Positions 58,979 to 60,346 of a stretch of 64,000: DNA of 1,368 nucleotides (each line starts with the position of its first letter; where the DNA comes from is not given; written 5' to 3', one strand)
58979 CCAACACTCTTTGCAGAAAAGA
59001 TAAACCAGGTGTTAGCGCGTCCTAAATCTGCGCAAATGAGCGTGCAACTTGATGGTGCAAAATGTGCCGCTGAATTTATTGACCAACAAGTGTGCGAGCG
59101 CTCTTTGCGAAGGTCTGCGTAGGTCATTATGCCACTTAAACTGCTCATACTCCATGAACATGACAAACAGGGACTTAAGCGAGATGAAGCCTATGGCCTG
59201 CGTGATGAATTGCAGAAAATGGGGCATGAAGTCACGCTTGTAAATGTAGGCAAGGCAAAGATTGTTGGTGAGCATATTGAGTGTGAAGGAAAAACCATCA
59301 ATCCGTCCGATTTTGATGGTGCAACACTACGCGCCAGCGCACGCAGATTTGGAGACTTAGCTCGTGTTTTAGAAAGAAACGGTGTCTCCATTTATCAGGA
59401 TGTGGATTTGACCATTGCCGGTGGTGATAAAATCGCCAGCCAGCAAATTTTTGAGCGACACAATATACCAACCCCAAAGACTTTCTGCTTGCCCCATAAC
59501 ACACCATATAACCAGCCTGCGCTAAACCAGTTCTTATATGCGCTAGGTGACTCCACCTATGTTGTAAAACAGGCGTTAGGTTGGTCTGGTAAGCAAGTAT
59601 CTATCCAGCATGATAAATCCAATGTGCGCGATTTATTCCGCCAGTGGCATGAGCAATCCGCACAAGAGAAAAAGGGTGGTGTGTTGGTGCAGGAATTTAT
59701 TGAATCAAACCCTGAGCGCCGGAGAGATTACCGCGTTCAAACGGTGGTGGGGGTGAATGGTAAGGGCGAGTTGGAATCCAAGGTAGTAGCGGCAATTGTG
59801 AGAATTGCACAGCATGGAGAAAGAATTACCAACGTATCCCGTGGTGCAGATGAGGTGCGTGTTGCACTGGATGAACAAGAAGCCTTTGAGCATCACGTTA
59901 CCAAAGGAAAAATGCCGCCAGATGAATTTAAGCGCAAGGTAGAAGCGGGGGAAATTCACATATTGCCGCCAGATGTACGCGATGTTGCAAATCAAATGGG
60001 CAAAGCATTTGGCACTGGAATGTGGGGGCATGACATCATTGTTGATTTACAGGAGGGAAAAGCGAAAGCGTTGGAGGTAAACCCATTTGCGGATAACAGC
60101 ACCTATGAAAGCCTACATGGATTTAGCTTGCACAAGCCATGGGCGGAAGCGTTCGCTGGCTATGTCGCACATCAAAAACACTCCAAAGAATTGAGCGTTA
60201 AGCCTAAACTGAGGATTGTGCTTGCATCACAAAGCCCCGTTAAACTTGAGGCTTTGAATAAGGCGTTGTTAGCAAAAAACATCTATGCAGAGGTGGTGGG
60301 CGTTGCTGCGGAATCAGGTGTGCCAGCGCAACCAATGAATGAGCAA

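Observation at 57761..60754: Island cargo operon: GT-B glycosyltransferase plus ATP-grasp::YjjX-NTPase fusion, candidate undescribed system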

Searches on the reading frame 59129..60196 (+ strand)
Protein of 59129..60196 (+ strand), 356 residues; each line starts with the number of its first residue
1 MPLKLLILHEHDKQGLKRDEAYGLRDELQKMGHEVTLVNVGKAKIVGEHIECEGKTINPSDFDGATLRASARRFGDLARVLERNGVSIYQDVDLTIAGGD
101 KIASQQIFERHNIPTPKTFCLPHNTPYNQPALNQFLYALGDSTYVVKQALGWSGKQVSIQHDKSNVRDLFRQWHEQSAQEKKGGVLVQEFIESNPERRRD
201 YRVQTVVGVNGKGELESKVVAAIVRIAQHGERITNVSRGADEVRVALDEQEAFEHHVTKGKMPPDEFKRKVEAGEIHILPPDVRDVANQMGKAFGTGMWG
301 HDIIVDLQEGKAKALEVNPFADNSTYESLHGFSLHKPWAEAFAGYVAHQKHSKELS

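Call 32: find_homologous_proteins(query=A1, max_evalue=0.001)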
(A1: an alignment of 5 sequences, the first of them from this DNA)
Query A1 (5 sequences) (356 aa, profile of the alignment): 14 proteins with E <= 0.001 among 8000 candidates.
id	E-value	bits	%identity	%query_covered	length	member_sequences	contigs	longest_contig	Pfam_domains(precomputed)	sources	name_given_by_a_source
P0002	2.9e-188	643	46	98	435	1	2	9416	PF14397.12,PF08443.17,PF02655.20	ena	-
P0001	1.6e-172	591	100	100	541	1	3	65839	PF14398.12,PF01931.26,PF08443.17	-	-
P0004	2.8e-171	587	45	99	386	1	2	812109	PF14397.12,PF14398.12,PF08443.17,PF02655.20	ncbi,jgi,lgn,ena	jgi:glutathione synthase/RimK-type ligase-like ATP-grasp enzyme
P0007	7.7e-146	504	43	99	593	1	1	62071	PF14397.12,PF04101.23,PF08443.17,PF02655.20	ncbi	-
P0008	3.4e-11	61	28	54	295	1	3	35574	PF18030.8,PF02955.22,PF14397.12,PF08443.17,PF02655.20,PF07478.19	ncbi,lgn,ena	-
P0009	2.1e-10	58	24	63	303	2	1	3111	PF18030.8,PF02955.22,PF08443.17,PF02655.20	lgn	-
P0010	5.5e-9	53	26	63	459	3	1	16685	PF18030.8,PF02955.22,PF05618.18,PF14397.12,PF08443.17,PF02655.20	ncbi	-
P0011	2.0e-8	52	26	56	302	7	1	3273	PF18030.8,PF02955.22,PF14397.12,PF08443.17,PF02655.20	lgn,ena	-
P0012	2.0e-8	52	26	56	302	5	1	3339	PF18030.8,PF02955.22,PF14397.12,PF08443.17,PF02655.20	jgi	-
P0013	2.2e-7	48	27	43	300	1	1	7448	PF18030.8,PF02955.22,PF14397.12,PF08443.17,PF02655.20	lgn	-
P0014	1.2e-6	46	25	54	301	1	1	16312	PF18030.8,PF02955.22,PF14397.12,PF08443.17,PF02655.20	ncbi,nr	ncbi:MAG TPA: 30S ribosomal protein S6--L-glutamate ligase [Cyanothece sp. UBA12306]|nr:30S ribosoma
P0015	1.9e-6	45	25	63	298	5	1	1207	PF18030.8,PF02955.22,PF14397.12,PF08443.17,PF02655.20,PF07478.19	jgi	jgi:ribosomal protein S6--L-glutamate ligase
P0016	2.2e-6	45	25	54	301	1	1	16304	PF18030.8,PF02955.22,PF14397.12,PF08443.17,PF02655.20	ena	-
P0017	1.7e-5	42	24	39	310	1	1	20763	PF18030.8,PF02955.22,PF14397.12,PF08443.17,PF02655.20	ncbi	-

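Call 33: find_encoding_contigs(protein=P0007, flank=10000, max_places=4)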
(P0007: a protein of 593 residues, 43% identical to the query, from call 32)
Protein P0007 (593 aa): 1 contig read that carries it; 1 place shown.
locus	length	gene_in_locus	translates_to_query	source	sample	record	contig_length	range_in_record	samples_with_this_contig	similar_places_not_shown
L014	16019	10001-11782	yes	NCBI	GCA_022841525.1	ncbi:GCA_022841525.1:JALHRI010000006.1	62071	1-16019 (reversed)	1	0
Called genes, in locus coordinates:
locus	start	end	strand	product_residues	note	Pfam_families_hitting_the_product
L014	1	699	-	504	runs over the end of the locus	PF17152:CHASE8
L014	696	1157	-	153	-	PF13689:DUF4154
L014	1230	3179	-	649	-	PF07715:Plug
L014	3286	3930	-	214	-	PF14518:Haem_oxygenas_2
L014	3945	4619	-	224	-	-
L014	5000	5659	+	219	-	-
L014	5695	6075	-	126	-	-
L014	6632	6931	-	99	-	PF22324:HTH_91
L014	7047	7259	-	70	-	-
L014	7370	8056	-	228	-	-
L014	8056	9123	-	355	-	PF00589:Phage_integrase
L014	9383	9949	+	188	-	-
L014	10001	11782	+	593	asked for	PF04101:Glyco_tran_28_C (weak), PF14397:ATPgrasp_ST (weak), PF02655:ATP-grasp_3 (faint), PF08443:RimK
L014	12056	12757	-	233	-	PF13489:Methyltransf_23, PF13847:Methyltransf_31, PF08241:Methyltransf_11, PF08242:Methyltransf_12, PF13649:Methyltransf_25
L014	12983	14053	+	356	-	PF02826:2-Hacid_dh_C (weak), PF00670:AdoHcyase_NAD (faint), PF07991:KARI_N, PF01450:KARI_C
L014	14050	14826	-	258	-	-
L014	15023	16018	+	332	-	?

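Call 37: find_related_loci(query=A1, collection=genome_contigs, flank=10000)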
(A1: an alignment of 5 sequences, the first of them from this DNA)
Query A1 (356 aa) in genome_contigs; peptide patterns used: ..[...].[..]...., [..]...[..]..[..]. (x = any residue, [..] = any of these).
30 stretches matched a pattern; 1 encode a relative of the query (tblastn E <= 1e-3); 1 distinct loci.
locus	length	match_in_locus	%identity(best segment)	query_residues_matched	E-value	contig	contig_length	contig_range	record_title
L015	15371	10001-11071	43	2-354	1e-84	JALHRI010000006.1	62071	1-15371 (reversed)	MAG: Alphaproteobacteria bacterium isolate maxbin.121_sub c_000000002553, whole genome shotgun sequence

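Call 38: find_related_loci(query=A1, collection=viral_contigs, flank=10000)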
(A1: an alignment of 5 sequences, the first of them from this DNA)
Query A1 (356 aa) in viral_contigs; peptide patterns used: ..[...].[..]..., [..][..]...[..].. (x = any residue, [..] = any of these).
53 stretches matched a pattern, but none encodes a relative of the query by tblastn (E <= 1e-3).

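Call 39: find_related_loci(query=A1, collection=metagenome_contigs, flank=10000)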
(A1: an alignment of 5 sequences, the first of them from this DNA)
Query A1 (356 aa) in metagenome_contigs; peptide patterns used: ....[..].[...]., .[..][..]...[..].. (x = any residue, [..] = any of these).
242 stretches matched a pattern, but none encodes a relative of the query by tblastn (E <= 1e-3).

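Call 45: search_protein_representatives(alignment_id=A1)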
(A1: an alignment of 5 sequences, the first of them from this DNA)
Query: 5 sequences, 365 profile positions. Proteins with E-value up to 0.001 (for the whole library): 924; up to 1e-10: 69; up to 1e-30: 11. The best 150 are listed.
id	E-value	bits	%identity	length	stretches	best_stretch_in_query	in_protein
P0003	2.5e-183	625.4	-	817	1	2-363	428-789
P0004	9.0e-172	587.3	-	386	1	1-361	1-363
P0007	2.5e-146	503.7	-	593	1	4-361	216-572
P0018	5.8e-132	456.4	-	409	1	4-362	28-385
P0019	9.9e-117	406.2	-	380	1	3-362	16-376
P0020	5.3e-95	334.8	-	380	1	4-359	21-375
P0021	1.2e-84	300.7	-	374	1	19-360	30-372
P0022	1.1e-77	277.8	-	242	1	94-294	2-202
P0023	4.9e-50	186.8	-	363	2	4-237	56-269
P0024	7.6e-48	179.6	-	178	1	210-359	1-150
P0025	2.0e-37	145.3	-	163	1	2-161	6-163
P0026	7.7e-30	120.4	-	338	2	4-199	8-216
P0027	1.7e-26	109.3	-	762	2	7-246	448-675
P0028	3.4e-26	108.4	-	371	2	9-207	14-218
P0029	1.6e-19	86.4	-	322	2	25-199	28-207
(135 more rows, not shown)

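Call 49: find_homologous_proteins(query=A4, max_evalue=0.00001)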
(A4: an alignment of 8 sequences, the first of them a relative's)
Query A4 (8 sequences) (409 aa, profile of the alignment): 4 proteins with E <= 0.00001 among 8000 candidates.
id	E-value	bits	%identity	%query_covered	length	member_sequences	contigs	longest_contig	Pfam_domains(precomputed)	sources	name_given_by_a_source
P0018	1.6e-151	522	100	100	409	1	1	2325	PF14397.12,PF14398.12,PF08443.17,PF02655.20,PF01071.25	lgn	-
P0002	3.1e-135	469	52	92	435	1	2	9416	PF14397.12,PF08443.17,PF02655.20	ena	-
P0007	1.3e-120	421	48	92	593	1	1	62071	PF14397.12,PF04101.23,PF08443.17,PF02655.20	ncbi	-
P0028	1.4e-110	388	26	80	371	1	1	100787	PF08443.17,PF02655.20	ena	-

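Call 51: find_encoding_contigs(protein=P0028, flank=10000, max_places=3)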
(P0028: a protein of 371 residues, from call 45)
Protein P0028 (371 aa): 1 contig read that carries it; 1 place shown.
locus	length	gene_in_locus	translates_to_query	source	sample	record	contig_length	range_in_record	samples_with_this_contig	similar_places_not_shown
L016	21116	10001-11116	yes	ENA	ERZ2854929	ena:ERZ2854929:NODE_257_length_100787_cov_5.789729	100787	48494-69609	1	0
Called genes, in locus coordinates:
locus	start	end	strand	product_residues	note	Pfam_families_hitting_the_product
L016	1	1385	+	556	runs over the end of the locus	PF00133:tRNA-synt_1, PF01406:tRNA-synt_1e, PF09334:tRNA-synt_1g, PF01406:tRNA-synt_1e (weak), PF19303:Anticodon_3, PF08264:Anticodon_1 (weak)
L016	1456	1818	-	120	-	-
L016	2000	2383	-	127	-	-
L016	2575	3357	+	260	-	PF01026:TatD_DNase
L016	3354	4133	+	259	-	PF23023:Anti-Pycsar_Apyc1, PF00753:Lactamase_B, PF12706:Lactamase_B_2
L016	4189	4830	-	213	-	PF03379:CcmB, PF13346:ABC2_membrane_5 (weak)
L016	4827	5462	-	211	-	PF00005:ABC_tran, PF13304:AAA_21 (faint)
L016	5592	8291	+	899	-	PF00330:Aconitase, PF00694:Aconitase_C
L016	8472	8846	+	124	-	-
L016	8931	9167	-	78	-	-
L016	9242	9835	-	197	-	-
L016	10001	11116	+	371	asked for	PF02655:ATP-grasp_3 (weak), PF08443:RimK (faint)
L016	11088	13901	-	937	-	PF12705:PDDEXK_1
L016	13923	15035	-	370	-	-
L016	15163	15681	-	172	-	PF01668:SmpB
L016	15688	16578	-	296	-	PF00701:DHDPS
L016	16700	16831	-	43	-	-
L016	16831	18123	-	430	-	PF00083:Sugar_tr, PF07690:MFS_1, PF12832:MFS_1_like (faint), PF00083:Sugar_tr, PF07690:MFS_1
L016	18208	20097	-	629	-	-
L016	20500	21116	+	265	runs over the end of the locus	PF13489:Methyltransf_23, PF13847:Methyltransf_31, PF08241:Methyltransf_11, PF08242:Methyltransf_12, PF13649:Methyltransf_25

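Call 52: find_encoding_contigs(protein=P0018, flank=5000, max_places=3)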
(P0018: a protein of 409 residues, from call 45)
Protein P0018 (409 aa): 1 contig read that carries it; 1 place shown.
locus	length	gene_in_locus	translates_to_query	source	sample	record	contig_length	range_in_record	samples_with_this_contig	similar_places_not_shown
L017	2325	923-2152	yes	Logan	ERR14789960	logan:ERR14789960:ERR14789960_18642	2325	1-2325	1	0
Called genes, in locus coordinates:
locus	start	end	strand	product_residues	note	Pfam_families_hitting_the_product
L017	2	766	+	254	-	?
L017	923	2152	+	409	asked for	PF14397:ATPgrasp_ST, PF02655:ATP-grasp_3 (faint), PF08443:RimK, PF01071:GARS_A (weak), PF14398:ATPgrasp_YheCD (weak)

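Call 55: search_solved_structures(query=A1, max_evalue=0.001, show_alignments=2)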
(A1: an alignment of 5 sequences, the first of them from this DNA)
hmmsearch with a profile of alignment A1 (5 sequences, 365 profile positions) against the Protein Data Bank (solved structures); distinct sequences matched with E-value up to 0.001: 4.
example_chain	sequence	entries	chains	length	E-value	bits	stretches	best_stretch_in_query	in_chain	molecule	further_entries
7qyr_A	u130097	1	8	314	6.4e-10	41.6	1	25-200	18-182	Probable alpha-L-glutamate ligase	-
7qys_A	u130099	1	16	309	1.5e-09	40.4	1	30-198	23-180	Probable alpha-L-glutamate ligase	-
5zct_A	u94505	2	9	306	1.9e-09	40.1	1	23-247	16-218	Ribosomal protein S6--L-glutamate ligase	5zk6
4iwx_A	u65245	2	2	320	2.1e-09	39.9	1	23-250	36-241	Ribosomal protein S6 modification protein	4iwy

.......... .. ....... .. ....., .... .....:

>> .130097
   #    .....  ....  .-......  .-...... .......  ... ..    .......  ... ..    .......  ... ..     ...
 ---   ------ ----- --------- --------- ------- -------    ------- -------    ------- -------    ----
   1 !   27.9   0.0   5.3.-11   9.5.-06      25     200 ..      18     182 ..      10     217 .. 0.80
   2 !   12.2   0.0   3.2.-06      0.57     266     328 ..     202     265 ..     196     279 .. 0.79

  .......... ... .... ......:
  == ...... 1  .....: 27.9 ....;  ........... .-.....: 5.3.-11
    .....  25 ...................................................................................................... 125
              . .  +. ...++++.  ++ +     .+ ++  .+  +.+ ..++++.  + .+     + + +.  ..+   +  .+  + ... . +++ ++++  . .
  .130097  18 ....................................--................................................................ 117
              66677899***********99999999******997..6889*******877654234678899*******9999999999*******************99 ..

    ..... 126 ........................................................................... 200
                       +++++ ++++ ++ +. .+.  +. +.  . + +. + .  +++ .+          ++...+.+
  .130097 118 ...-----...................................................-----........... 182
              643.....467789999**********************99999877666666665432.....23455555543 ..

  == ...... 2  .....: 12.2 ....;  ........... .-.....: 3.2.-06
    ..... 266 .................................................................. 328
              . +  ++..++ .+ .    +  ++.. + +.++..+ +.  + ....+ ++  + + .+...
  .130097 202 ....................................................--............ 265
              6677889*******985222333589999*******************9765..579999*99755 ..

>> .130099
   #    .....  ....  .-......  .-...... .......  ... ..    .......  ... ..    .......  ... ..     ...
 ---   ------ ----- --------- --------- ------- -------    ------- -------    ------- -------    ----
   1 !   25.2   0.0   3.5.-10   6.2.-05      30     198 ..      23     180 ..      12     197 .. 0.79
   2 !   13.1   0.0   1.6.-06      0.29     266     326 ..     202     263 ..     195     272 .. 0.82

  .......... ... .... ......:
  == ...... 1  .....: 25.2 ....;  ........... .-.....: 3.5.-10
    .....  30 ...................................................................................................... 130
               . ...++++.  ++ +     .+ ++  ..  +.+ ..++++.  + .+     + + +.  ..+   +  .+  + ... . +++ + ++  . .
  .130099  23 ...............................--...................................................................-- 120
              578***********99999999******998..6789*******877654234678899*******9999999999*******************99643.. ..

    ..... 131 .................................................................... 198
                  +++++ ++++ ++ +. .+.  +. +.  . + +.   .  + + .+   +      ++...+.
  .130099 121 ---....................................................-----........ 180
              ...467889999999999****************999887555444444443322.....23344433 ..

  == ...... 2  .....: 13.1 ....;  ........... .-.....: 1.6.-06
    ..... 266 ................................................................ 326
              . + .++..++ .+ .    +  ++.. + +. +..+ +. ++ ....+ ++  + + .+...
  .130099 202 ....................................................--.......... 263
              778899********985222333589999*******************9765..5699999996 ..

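Call 69: search_protein_families(library=pfam, proteins=[L017:2-766:+, L016:9242-9835:-, L016:8931-9167:-, L016:13923-15035:-, L014:7370-8056:-], max_evalue=0.05)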
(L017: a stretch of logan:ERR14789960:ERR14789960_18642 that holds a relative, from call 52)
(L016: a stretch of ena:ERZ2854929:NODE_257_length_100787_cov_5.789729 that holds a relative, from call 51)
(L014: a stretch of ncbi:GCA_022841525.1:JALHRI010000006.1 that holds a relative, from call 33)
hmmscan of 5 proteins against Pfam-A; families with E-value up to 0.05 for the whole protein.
L017:2-766:+ (254 aa): 1 family
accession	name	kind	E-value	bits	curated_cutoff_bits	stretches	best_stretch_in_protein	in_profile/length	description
PF00293.34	NUDIX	-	0.00013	22.4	21.1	1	133-224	42-133/134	NUDIX domain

L016:9242-9835:- (197 aa): 0 families

L016:8931-9167:- (78 aa): 0 families

L016:13923-15035:- (370 aa): 0 families

L014:7370-8056:- (228 aa): 0 families

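Call 86: find_encoding_contigs(protein=P0020, flank=8000, max_places=3)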
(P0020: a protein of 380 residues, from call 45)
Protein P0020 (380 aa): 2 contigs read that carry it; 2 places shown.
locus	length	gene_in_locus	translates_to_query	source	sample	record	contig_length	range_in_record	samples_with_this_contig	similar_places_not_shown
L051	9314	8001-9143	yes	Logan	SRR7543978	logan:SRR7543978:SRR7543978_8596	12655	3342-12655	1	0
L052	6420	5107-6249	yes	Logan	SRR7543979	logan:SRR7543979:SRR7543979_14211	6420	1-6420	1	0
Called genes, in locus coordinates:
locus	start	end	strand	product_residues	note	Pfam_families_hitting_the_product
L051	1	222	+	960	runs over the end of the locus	PF00069:Pkinase, PF07714:PK_Tyr_Ser-Thr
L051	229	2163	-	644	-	PF00672:HAMP, PF07228:SpoIIE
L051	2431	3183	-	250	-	PF00106:adh_short, PF08659:KR, PF13561:adh_short_C2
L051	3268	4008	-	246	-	PF17645:Amdase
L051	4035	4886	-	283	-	PF00106:adh_short, PF08659:KR, PF23441:SDR (faint), PF13561:adh_short_C2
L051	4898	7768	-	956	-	PF00501:AMP-binding, PF13193:AMP-binding_C, PF00550:PP-binding, PF00975:Thioesterase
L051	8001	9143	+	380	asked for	PF02655:ATP-grasp_3 (faint), PF08443:RimK, PF14398:ATPgrasp_YheCD (faint)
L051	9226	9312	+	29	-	?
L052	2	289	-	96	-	?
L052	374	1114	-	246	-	PF17645:Amdase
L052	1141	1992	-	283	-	PF00106:adh_short, PF08659:KR, PF23441:SDR (faint), PF13561:adh_short_C2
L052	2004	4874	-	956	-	PF00501:AMP-binding, PF13193:AMP-binding_C, PF00550:PP-binding, PF00975:Thioesterase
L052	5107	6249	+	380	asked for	PF02655:ATP-grasp_3 (faint), PF08443:RimK, PF14398:ATPgrasp_YheCD (faint)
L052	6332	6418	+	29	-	?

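Call 87: find_encoding_contigs(protein=P0019, flank=8000, max_places=3)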
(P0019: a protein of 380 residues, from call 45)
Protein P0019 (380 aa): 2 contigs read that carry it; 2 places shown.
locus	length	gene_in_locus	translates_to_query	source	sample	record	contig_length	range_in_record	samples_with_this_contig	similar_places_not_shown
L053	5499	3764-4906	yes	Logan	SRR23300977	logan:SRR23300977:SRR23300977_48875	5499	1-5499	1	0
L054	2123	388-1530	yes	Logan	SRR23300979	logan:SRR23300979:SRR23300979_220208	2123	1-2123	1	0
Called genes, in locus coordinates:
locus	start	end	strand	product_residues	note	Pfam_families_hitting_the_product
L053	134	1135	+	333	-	-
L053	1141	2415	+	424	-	-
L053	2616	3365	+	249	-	PF13505:OMP_b-brl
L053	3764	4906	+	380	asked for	PF02655:ATP-grasp_3 (faint)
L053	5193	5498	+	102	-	?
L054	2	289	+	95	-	?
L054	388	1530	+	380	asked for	PF02655:ATP-grasp_3 (faint)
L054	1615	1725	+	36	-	-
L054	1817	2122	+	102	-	?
